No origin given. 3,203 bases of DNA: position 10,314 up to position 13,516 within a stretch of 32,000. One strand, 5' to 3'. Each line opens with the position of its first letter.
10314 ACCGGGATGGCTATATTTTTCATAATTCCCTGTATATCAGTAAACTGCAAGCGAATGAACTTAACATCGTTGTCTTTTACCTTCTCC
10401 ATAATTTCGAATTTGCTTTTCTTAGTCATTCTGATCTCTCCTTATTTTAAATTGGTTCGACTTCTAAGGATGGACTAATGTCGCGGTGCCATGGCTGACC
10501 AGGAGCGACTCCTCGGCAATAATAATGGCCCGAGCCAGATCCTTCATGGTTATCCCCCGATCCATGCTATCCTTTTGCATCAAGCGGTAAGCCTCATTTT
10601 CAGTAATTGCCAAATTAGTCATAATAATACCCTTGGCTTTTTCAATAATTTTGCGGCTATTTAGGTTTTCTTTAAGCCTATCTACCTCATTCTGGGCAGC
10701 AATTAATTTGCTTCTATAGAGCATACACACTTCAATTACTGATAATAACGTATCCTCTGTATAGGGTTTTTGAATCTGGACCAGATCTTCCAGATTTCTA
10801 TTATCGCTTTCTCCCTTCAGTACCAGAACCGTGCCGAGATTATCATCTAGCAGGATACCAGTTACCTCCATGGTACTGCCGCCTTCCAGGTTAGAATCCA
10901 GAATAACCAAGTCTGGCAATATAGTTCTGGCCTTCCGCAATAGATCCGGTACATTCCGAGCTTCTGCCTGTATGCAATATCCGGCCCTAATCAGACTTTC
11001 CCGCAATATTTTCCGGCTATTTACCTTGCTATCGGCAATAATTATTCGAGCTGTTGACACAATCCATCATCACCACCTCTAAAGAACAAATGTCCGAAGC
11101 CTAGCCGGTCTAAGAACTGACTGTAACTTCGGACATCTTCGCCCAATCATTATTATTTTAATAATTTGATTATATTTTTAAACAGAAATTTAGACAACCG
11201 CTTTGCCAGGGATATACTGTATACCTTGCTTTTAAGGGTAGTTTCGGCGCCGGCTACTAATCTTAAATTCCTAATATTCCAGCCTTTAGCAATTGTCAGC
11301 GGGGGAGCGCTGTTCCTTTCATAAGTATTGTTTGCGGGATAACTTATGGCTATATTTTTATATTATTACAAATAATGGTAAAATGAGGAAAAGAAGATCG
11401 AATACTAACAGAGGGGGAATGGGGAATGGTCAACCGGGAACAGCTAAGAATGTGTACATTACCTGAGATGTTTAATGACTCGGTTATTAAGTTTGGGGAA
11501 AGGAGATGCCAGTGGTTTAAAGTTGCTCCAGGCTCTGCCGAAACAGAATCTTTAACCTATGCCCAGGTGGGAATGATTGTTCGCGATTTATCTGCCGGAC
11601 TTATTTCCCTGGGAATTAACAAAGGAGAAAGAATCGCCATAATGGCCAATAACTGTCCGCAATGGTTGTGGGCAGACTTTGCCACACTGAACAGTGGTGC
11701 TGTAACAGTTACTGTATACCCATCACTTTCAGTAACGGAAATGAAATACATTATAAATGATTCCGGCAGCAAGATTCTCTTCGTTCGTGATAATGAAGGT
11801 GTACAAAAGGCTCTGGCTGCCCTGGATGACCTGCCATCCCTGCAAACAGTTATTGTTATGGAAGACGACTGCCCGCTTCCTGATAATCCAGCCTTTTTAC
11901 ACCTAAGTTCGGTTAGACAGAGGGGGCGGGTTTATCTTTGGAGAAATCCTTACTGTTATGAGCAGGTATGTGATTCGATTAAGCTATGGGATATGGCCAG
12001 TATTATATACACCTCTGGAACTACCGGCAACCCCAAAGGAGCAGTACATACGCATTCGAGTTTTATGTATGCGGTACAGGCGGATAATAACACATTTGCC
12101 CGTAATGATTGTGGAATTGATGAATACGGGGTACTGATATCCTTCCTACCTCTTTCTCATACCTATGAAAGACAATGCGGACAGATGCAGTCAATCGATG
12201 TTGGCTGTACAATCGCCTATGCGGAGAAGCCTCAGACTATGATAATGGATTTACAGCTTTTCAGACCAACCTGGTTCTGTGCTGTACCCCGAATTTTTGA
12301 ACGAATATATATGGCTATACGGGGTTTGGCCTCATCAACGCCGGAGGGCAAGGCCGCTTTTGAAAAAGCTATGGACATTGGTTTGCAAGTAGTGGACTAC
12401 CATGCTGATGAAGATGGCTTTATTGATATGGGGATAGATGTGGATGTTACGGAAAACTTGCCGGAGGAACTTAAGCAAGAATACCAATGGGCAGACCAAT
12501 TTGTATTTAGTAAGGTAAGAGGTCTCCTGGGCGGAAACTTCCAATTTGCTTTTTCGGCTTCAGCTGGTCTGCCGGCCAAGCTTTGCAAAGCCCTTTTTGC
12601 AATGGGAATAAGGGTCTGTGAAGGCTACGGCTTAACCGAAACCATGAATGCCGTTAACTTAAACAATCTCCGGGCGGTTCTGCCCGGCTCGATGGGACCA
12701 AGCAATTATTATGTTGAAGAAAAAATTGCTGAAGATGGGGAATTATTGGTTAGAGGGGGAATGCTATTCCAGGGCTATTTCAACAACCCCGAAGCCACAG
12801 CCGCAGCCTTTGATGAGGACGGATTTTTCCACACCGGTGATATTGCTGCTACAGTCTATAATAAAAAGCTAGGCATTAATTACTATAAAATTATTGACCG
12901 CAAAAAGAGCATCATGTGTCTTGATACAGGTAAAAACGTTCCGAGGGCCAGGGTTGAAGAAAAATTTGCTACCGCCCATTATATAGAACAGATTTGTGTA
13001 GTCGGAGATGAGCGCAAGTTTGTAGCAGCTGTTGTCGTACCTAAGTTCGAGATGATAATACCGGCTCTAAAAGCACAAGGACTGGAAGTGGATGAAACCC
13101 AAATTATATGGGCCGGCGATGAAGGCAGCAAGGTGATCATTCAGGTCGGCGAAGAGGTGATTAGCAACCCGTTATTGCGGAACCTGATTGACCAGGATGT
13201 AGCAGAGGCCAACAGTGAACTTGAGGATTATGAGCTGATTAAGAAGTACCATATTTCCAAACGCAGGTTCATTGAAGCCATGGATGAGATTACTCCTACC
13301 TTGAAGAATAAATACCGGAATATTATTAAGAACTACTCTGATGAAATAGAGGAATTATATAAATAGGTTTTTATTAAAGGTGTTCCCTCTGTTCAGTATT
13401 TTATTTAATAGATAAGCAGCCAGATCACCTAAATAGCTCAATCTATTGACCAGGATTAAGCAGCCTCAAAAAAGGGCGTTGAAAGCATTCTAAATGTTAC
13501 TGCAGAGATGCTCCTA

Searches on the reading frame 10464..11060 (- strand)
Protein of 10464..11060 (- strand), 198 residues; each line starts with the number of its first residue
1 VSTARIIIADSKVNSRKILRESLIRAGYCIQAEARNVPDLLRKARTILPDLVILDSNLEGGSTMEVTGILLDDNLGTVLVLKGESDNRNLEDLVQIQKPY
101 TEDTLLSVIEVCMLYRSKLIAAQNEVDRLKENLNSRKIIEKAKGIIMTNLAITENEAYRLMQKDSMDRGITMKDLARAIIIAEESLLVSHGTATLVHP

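Call 3: search_protein_families(library=pfam, proteins=[window:10464-11060:-], max_evalue=0.01)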
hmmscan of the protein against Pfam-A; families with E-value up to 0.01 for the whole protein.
window:10464-11060:- (198 aa): 2 families
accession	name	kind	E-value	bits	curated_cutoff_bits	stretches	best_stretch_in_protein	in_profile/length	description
PF03861.19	ANTAR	-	1.8e-20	72.9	27.3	1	128-180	2-54/54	ANTAR domain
PF00072.30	Response_reg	-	2.1e-06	28.3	30.2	1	6-95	1-90/111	Response regulator receiver domain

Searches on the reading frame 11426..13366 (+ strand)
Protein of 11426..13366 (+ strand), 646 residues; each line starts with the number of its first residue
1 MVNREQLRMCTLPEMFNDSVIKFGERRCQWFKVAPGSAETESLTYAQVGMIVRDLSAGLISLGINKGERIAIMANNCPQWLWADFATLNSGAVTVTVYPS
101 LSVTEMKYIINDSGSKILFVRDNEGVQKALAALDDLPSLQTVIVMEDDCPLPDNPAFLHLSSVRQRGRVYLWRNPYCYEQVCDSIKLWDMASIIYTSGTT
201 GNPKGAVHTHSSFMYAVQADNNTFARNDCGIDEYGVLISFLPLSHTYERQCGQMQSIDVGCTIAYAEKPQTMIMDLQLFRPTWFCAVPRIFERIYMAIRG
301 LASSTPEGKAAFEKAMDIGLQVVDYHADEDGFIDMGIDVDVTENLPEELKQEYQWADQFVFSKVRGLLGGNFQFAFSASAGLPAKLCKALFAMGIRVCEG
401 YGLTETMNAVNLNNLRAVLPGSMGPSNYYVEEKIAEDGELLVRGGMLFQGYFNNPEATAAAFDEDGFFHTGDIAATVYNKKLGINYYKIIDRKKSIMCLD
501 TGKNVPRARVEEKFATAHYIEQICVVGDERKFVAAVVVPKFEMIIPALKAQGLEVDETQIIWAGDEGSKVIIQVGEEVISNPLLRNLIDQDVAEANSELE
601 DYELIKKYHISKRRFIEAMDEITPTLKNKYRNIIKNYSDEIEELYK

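Call 3: search_protein_families(library=pfam, proteins=[window:11426-13366:+], max_evalue=0.01)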
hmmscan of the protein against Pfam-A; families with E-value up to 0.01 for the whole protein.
window:11426-13366:+ (646 aa): 2 families
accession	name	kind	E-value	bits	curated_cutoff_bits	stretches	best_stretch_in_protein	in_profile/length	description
PF00501.34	AMP-binding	-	3.8e-66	223.9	29.9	1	38-452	17-384/384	AMP-binding enzyme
PF23562.2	AMP-binding_C_3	-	9.6e-06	26.4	20.8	0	496-542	3-50/124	AMP-binding enzyme C-terminal domain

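Call 4: search_protein_families(library=ncbifam, proteins=[window:11426-13366:+], max_evalue=0.01)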
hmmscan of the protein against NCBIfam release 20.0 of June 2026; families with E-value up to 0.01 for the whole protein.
window:11426-13366:+ (646 aa): 96 families (the best 25 are shown)
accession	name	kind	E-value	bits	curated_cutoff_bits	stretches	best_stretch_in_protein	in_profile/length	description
NF038343.1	ligase_FadD11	exception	3.7e-78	263.4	950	1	39-646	25-582/585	fatty acid--CoA ligase FadD11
NF004837.0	PRK06187.1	subfamily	1.6e-58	198.3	476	2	39-295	30-275/531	long-chain-fatty-acid--CoA ligase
NF041592.1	carboxyl_red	equivalog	2e-51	174.8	1300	2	356-543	356-546/1160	carboxylic acid reductase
NF004114.0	PRK05605.1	equivalog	5.8e-48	163.6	766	3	373-537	341-517/575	long-chain-fatty-acid--CoA ligase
NF005801.1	PRK07656.1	equivalog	4.1e-46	157.7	657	2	38-291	22-264/500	FadD3 family acyl-CoA ligase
NF006181.0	PRK08314.1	subfamily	7.2e-46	156.6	705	2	41-263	48-274/563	long-chain-fatty-acid--CoA ligase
NF006182.0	PRK08316.1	subfamily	3.5e-43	147.9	663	2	39-288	33-268/523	fatty acyl-CoA synthetase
NF009233.0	PRK12583.1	subfamily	1.4e-41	142.6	832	2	5-268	13-276/558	fatty acid CoA ligase family protein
NF006442.0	PRK08751.1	equivalog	5e-36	124.2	1023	3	393-540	353-509/560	long-chain fatty acid--CoA ligase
NF006020.0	PRK08162.1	subfamily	5.9e-35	120.6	677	2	41-291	43-282/545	acyl-CoA synthetase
NF005463.0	PRK07059.1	subfamily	9.5e-35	120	869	3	394-529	352-492/557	long-chain-fatty-acid--CoA ligase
NF052269.1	Staph_lig_FadD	equivalog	1.3e-34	119.5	650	3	382-532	277-432/499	long-chain-fatty-acid--CoA ligase FadD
NF004822.0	PRK06178.1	equivalog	2.6e-34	118.8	782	2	41-263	61-284/571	acyl-CoA synthetase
NF005307.0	PRK06839.1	equivalog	5.9e-34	117.5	748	2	38-296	23-254/496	o-succinylbenzoate--CoA ligase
NF004229.0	PRK05677.1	subfamily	5.3e-33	114.3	879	3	393-527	350-488/563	long-chain-fatty-acid--CoA ligase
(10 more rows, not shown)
